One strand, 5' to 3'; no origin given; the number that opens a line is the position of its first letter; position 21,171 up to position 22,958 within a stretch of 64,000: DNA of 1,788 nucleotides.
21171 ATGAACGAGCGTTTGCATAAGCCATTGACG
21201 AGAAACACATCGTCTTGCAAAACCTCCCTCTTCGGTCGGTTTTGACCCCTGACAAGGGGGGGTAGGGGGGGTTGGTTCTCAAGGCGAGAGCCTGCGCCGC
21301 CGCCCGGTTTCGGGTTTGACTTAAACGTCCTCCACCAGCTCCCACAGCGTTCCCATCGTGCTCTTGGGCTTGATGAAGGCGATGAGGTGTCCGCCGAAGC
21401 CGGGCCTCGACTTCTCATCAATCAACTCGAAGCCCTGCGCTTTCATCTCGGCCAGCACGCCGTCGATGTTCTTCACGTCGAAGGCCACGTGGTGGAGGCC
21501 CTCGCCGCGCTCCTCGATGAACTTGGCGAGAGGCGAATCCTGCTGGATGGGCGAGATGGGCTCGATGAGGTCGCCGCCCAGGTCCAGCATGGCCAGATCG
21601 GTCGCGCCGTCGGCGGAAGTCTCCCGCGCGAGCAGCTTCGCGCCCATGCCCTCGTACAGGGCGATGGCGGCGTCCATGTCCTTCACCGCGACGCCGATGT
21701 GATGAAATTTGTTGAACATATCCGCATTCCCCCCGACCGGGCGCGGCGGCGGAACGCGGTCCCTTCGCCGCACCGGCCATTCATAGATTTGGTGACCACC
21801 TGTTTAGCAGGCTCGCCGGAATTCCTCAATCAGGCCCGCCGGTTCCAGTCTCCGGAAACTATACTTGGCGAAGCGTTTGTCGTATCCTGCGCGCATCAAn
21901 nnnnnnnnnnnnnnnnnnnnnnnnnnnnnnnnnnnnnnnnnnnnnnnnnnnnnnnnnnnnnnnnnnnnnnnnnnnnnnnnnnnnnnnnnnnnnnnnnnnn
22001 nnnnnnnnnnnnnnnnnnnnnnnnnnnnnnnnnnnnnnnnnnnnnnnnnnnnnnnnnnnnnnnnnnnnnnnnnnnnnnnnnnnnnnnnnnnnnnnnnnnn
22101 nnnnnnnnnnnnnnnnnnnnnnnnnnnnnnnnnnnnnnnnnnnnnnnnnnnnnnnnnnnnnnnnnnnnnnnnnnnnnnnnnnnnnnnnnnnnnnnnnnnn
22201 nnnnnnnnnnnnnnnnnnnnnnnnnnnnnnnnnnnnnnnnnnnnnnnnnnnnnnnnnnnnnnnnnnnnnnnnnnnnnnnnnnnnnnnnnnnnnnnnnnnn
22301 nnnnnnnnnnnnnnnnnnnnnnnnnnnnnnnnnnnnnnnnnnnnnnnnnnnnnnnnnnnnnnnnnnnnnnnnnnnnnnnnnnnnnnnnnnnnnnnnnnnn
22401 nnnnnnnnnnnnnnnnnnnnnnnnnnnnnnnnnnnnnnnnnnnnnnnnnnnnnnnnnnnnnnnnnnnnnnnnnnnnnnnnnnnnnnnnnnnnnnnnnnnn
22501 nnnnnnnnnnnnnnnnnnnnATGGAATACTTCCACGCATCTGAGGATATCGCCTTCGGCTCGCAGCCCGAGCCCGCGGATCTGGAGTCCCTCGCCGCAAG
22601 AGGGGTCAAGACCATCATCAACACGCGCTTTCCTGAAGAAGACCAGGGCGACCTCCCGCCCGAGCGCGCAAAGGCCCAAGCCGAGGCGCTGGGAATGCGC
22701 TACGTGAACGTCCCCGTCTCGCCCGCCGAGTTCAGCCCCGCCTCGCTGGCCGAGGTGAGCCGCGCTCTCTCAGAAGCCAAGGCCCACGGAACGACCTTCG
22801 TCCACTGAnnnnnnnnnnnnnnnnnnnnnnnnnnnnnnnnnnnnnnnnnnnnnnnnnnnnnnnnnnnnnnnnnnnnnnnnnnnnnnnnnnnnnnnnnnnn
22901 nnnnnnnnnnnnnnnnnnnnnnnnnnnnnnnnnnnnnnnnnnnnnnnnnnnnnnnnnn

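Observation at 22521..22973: Adjacent DUF442/rhodanese-like gene also has an in-frame TGA replacing the CX4R catalytic Cys. This is a second candidate selenoprotein.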

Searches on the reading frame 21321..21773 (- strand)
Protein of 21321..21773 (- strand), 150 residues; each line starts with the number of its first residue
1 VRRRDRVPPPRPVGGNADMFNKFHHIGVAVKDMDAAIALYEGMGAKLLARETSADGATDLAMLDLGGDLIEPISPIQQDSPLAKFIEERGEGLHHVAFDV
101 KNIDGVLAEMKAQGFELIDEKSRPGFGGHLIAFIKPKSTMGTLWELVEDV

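Call 31: search_protein_families(library=pfam, proteins=[window:21321-21773:-], max_evalue=0.001)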
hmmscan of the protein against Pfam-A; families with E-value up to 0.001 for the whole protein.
window:21321-21773:- (150 aa): 3 families
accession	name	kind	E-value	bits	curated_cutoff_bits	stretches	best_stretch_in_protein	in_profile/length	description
PF13669.12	Glyoxalase_4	-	3.8e-23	82.3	27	1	24-133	1-109/109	Glyoxalase/Bleomycin resistance protein/Dioxygenase superfamily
PF00903.31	Glyoxalase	-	2.1e-13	51.2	20.6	1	22-146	1-121/121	Glyoxalase/Bleomycin resistance protein/Dioxygenase superfamily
PF13468.12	Glyoxalase_3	-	7.6e-10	39.6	25.1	1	23-121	1-102/176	Glyoxalase-like domain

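Call 65: search_protein_families(library=ncbifam, proteins=[window:21321-21773:-], max_evalue=0.00001)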
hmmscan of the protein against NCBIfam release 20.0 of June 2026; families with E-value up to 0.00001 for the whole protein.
window:21321-21773:- (150 aa): 1 family
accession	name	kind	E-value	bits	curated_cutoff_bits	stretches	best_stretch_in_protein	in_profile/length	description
TIGR03081.1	metmalonyl_epim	equivalog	3.1e-33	115.1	114.95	1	22-148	1-129/129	methylmalonyl-CoA epimerase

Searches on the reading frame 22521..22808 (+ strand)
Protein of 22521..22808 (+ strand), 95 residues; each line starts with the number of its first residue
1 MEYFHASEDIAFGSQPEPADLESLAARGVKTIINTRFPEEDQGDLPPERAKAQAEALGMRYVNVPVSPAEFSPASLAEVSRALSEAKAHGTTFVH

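Call 41: search_protein_representatives(protein=window:22521-22805:+)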
Query: 95 residues. Proteins with E-value up to 0.001 (for the whole library): 380; up to 1e-10: 9; up to 1e-30: 1. The best 150 are listed.
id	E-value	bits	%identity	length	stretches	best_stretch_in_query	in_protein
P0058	8.5e-31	122.2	39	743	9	12-54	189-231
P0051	1.1e-30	121.9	81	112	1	1-74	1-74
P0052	2.2e-27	111.3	73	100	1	19-95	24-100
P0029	1.3e-25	105.7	57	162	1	1-95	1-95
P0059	1.2e-21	93.0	49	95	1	1-95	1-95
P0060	2.1e-20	89.1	36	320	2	3-88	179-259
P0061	7.0e-19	84.2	45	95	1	1-95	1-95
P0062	1.5e-18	83.1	80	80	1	30-83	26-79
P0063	8.6e-14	68.0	63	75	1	2-60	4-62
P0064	1.2e-10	58.0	36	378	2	9-92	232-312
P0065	1.8e-10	57.4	43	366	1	6-95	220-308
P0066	3.3e-10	56.5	42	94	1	2-95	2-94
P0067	7.6e-10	55.4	49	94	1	1-59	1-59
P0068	1.5e-09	54.4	43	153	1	5-87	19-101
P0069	1.9e-09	54.1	38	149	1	3-87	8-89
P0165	1.8e-05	41.4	40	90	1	11-95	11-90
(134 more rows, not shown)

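Call 43: find_encoding_contigs(protein=P0059, flank=3000, max_places=3)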
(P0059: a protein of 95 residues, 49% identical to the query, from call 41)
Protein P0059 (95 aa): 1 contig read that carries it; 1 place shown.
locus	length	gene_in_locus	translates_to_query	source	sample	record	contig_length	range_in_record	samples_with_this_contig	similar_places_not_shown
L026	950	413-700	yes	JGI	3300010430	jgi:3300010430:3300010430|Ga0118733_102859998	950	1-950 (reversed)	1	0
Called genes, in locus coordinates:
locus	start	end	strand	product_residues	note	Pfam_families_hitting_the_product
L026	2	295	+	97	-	?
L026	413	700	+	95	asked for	PF04273:BLH_phosphatase (weak), PF22741:PTP-NADK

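Call 44: find_encoding_contigs(protein=P0061, flank=3000, max_places=3)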
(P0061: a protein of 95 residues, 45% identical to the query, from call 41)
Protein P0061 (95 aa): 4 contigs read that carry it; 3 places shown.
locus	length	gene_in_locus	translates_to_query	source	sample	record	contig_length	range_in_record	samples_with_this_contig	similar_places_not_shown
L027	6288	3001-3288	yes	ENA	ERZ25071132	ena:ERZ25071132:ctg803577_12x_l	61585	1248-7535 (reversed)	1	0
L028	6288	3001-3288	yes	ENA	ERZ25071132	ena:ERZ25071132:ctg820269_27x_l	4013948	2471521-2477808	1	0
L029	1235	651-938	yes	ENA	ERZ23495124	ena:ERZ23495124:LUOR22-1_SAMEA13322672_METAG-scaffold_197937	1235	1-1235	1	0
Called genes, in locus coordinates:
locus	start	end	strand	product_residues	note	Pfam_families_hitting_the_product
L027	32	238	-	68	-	PF00313:CSD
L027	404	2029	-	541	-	PF02776:TPP_enzyme_N, PF00205:TPP_enzyme_M, PF02775:TPP_enzyme_C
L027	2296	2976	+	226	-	PF13369:Transglut_core2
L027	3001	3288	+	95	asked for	PF04273:BLH_phosphatase (weak), PF22741:PTP-NADK (weak)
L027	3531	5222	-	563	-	PF00920:ILVD_EDD_N, PF24877:ILV_EDD_C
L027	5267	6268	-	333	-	-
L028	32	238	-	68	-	PF00313:CSD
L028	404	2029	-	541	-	PF02776:TPP_enzyme_N, PF00205:TPP_enzyme_M, PF02775:TPP_enzyme_C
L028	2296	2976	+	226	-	PF13369:Transglut_core2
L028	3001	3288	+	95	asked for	PF04273:BLH_phosphatase (weak), PF22741:PTP-NADK (weak)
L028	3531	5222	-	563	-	PF00920:ILVD_EDD_N, PF24877:ILV_EDD_C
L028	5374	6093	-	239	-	-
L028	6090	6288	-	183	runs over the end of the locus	-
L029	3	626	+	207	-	?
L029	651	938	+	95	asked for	PF04273:BLH_phosphatase (weak), PF22741:PTP-NADK (weak)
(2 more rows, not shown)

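Call 45: find_encoding_contigs(protein=P0066, flank=3000, max_places=3)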
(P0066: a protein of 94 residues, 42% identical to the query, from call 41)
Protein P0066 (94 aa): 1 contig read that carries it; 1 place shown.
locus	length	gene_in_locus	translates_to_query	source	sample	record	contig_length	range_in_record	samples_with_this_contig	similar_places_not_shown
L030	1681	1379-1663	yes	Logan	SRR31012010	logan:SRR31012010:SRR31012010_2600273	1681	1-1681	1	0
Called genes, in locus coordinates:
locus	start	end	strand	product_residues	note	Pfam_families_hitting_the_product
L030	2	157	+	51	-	?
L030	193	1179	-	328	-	PF01336:tRNA_anti-codon, PF01966:HD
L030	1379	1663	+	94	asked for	PF04273:BLH_phosphatase (weak), PF22741:PTP-NADK (weak)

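Call 69: list_cluster_members(proteins=[window:22521-22805:+, P0012, P0029])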
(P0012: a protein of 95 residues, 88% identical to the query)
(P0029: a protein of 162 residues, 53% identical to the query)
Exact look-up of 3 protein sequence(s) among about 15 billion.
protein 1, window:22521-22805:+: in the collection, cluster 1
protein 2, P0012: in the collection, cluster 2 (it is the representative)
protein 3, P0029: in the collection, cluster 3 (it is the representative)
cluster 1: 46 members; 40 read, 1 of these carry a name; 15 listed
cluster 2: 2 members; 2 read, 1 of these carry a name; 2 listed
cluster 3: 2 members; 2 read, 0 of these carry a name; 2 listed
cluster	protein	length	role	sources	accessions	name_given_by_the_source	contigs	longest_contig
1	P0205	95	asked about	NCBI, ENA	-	-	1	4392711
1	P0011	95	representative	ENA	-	-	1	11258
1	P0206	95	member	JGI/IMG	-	uncharacterized protein (TIGR01244 family)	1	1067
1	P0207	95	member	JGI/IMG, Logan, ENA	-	-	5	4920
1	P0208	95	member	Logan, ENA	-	-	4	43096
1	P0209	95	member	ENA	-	-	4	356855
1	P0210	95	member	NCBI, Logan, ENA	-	-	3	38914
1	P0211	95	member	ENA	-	-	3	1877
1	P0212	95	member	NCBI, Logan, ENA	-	-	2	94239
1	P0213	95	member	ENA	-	-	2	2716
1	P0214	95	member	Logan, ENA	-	-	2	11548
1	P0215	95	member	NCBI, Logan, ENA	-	-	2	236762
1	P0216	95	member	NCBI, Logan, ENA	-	-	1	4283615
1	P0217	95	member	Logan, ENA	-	-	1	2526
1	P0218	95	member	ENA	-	-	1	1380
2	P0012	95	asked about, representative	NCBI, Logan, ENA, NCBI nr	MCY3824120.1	MAG: sulfur transferase domain-containing protein [Nitrospinae bacterium] | sulfur transferase domain-containing protein [Nitrospinota bacterium]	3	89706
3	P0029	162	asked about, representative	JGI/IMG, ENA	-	-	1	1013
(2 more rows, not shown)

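Call 79: find_encoding_contigs(protein=P0165, flank=3000, max_places=2)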
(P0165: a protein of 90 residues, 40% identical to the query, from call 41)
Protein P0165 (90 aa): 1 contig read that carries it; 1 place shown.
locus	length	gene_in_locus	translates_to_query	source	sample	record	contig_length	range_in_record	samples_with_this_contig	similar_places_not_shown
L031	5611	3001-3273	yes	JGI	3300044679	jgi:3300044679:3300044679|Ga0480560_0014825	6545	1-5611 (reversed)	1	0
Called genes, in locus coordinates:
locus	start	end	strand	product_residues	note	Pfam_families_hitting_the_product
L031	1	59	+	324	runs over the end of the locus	PF01406:tRNA-synt_1e, PF00133:tRNA-synt_1 (weak), PF09190:DALR_2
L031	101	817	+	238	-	PF00588:SpoU_methylase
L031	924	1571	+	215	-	PF04542:Sigma70_r2, PF08281:Sigma70_r4_2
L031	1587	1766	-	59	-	-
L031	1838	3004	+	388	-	PF00072:Response_reg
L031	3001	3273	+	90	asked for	PF04273:BLH_phosphatase (weak)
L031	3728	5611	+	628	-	?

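Call 80: find_encoding_contigs(protein=window:22521-22808:+, flank=1000, max_places=3)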
Protein window:22521-22808:+ (95 aa): no gene with exactly this product is on record in the collection.
